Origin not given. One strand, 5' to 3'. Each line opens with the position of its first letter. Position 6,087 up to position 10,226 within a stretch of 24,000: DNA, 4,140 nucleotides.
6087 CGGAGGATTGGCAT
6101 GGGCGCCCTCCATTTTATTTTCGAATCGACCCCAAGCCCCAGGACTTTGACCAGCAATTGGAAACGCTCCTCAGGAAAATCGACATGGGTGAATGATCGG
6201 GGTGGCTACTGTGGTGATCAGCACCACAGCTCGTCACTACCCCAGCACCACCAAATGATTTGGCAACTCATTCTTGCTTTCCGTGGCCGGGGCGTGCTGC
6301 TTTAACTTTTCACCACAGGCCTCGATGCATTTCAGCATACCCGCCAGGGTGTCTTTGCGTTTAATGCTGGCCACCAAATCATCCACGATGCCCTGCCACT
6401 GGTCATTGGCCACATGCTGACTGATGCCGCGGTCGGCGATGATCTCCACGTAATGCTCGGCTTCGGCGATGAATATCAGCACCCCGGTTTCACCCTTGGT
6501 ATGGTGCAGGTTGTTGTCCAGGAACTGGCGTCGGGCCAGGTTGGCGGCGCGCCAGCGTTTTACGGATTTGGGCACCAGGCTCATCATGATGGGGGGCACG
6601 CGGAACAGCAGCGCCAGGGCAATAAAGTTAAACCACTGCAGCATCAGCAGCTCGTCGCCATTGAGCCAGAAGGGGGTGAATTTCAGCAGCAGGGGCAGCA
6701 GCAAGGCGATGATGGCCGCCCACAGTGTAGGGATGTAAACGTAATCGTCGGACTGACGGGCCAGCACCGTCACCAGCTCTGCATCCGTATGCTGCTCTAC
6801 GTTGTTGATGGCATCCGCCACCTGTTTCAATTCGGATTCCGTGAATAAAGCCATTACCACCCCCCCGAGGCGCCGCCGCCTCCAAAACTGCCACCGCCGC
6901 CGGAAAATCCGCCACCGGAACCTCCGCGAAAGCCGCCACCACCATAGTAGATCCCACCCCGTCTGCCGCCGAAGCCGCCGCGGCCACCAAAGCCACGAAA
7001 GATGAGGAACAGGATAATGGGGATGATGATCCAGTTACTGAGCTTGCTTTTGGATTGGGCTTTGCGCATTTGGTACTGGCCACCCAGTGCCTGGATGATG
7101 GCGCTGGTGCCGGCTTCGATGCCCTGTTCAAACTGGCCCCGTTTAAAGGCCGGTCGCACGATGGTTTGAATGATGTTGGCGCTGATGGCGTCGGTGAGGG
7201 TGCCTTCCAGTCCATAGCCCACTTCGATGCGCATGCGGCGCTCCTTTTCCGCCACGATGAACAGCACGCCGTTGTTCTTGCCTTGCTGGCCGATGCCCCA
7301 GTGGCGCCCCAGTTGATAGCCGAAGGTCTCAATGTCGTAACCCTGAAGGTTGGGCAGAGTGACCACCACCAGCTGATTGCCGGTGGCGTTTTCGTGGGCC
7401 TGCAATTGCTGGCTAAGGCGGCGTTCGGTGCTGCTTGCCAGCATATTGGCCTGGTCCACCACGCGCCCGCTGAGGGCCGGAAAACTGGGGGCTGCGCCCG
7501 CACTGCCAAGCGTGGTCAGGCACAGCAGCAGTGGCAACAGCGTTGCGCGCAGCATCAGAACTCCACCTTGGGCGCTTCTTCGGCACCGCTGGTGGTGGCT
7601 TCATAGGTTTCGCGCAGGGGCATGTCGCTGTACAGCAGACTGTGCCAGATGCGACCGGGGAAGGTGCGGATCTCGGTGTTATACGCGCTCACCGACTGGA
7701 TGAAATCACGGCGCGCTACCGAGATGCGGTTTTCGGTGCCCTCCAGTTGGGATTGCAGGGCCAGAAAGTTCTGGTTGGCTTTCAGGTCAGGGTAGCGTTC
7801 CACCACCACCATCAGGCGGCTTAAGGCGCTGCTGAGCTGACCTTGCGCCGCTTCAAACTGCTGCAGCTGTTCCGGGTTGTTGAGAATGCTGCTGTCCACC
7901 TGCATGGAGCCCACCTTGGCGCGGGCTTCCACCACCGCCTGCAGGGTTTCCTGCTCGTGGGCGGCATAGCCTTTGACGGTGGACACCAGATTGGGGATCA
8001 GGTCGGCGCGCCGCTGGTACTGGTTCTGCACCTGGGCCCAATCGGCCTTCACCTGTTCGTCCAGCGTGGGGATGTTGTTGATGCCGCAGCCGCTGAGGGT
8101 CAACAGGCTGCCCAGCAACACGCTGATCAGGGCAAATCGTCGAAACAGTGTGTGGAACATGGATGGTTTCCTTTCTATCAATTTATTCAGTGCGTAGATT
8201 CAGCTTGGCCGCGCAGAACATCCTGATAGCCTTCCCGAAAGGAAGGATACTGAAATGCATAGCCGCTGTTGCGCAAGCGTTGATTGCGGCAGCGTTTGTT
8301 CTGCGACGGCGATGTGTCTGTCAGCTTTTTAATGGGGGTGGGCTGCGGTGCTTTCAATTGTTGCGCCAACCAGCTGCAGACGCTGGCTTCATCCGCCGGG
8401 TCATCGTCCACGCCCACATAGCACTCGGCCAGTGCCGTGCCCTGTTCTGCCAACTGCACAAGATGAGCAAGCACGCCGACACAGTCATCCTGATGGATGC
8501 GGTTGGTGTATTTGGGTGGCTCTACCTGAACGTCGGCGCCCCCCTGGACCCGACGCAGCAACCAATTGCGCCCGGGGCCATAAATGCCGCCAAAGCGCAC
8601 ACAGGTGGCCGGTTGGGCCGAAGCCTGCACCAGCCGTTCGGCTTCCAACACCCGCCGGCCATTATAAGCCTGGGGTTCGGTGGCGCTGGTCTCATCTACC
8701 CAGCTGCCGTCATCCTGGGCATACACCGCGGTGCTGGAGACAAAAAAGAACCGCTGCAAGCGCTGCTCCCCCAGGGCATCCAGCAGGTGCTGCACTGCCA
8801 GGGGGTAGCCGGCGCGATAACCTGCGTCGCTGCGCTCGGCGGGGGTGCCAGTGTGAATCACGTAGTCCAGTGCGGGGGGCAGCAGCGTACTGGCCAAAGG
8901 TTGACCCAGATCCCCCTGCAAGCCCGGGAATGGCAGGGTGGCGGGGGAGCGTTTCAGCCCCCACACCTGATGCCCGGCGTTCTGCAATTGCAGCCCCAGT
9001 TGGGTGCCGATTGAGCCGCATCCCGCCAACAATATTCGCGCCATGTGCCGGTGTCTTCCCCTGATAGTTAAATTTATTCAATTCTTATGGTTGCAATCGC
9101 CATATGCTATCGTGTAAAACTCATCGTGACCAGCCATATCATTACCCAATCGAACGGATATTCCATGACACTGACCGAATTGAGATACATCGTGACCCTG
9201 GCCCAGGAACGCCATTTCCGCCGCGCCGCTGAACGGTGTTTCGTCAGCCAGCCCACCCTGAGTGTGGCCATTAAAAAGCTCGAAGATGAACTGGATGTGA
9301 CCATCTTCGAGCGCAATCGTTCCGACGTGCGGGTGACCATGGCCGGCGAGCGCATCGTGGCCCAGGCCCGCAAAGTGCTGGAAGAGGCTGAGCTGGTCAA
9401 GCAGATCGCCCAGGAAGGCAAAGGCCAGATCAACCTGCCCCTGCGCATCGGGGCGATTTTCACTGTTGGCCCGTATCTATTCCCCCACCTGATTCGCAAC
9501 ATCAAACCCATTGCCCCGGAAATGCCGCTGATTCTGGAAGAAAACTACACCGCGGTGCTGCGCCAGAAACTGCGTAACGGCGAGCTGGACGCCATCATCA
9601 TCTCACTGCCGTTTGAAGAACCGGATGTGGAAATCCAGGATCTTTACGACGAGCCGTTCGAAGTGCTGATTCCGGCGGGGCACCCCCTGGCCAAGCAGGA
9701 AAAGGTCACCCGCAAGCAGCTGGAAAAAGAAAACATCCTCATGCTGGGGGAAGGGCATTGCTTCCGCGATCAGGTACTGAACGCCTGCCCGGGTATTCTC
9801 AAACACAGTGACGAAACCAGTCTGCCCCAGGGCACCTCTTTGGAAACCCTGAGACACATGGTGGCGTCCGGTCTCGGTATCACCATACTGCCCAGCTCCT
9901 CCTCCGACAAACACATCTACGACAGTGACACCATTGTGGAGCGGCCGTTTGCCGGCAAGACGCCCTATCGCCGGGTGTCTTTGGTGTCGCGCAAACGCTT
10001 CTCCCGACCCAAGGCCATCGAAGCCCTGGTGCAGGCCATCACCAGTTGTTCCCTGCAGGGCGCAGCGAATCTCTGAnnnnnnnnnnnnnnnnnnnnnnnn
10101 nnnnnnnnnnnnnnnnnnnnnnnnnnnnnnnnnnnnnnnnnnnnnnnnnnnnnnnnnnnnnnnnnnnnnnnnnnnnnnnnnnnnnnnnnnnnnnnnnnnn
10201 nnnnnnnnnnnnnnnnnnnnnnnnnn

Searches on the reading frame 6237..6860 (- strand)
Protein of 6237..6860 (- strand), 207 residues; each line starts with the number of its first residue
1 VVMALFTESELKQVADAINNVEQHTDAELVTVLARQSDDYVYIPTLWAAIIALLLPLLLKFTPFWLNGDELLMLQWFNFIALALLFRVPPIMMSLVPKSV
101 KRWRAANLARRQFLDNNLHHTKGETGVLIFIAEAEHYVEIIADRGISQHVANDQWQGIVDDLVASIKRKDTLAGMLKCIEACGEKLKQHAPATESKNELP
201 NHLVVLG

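Call 45: search_protein_families(library=pfam, proteins=[window:6237-6860:-], max_evalue=0.00001)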
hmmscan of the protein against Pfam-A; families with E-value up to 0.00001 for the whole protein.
window:6237-6860:- (207 aa): 1 family
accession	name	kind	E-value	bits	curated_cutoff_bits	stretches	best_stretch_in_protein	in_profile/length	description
PF04536.20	TPM_phosphatase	-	7.1e-10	39.4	22.1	1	105-184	44-124/125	TPM domain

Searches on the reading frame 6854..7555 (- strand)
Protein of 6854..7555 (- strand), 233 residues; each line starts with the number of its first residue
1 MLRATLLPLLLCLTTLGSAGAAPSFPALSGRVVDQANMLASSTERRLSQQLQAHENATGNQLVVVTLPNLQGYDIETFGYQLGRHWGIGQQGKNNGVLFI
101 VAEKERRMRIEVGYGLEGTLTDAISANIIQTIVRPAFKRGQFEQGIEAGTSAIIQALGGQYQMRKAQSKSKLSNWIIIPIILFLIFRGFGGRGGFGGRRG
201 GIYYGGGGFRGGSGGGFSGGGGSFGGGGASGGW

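Call 45: search_protein_families(library=pfam, proteins=[window:6854-7555:-], max_evalue=0.00001)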
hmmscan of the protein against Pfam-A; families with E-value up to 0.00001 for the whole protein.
window:6854-7555:- (233 aa): 1 family
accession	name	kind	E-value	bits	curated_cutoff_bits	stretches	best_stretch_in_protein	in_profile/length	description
PF04536.20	TPM_phosphatase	-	7.6e-43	145.9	22.1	1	32-155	1-124/125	TPM domain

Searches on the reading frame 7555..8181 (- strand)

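Call 45: search_protein_families(library=pfam, proteins=[window:7555-8181:-], max_evalue=0.00001)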
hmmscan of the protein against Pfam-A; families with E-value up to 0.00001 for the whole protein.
window:7555-8181:- (208 aa): 1 family
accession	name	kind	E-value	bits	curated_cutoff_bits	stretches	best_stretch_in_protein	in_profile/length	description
PF04011.17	LemA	-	6.6e-57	192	26.2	1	48-208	2-149/149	LemA family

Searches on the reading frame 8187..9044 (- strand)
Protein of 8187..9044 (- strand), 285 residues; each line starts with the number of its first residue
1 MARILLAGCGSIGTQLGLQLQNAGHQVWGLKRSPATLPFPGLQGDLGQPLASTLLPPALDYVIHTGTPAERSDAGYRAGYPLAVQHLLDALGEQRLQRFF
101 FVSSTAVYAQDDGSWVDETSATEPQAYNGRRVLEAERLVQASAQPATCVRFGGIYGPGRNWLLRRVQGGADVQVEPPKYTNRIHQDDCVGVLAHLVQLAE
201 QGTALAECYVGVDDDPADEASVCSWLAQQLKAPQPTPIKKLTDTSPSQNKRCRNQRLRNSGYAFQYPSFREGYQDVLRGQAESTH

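Call 45: search_protein_families(library=pfam, proteins=[window:8187-9044:-], max_evalue=0.00001)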
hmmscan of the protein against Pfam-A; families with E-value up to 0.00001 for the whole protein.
window:8187-9044:- (285 aa): 3 families
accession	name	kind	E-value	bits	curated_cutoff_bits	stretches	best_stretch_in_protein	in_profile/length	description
PF01370.27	Epimerase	-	2.1e-10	40.9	20.9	1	5-158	2-176/240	NAD dependent epimerase/dehydratase family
PF04321.23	RmlD_sub_bind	-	6.8e-07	29.1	27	1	4-276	3-281/287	RmlD substrate binding domain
PF13460.12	NAD_binding_10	-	1.8e-06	28.4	27.2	1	10-155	4-147/184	NAD(P)H-binding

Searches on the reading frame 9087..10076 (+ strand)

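Call 45: search_protein_families(library=pfam, proteins=[window:9087-10076:+], max_evalue=0.00001)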
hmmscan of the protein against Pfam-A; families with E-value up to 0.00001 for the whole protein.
window:9087-10076:+ (329 aa): 2 families
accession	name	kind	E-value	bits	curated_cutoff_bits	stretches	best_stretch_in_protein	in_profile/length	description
PF03466.25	LysR_substrate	-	9.4e-42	143.2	28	1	118-318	7-204/209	LysR substrate binding domain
PF00126.33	HTH_1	-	5.3e-19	68.4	26.6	1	29-88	1-60/60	Bacterial regulatory helix-turn-helix protein, lysR family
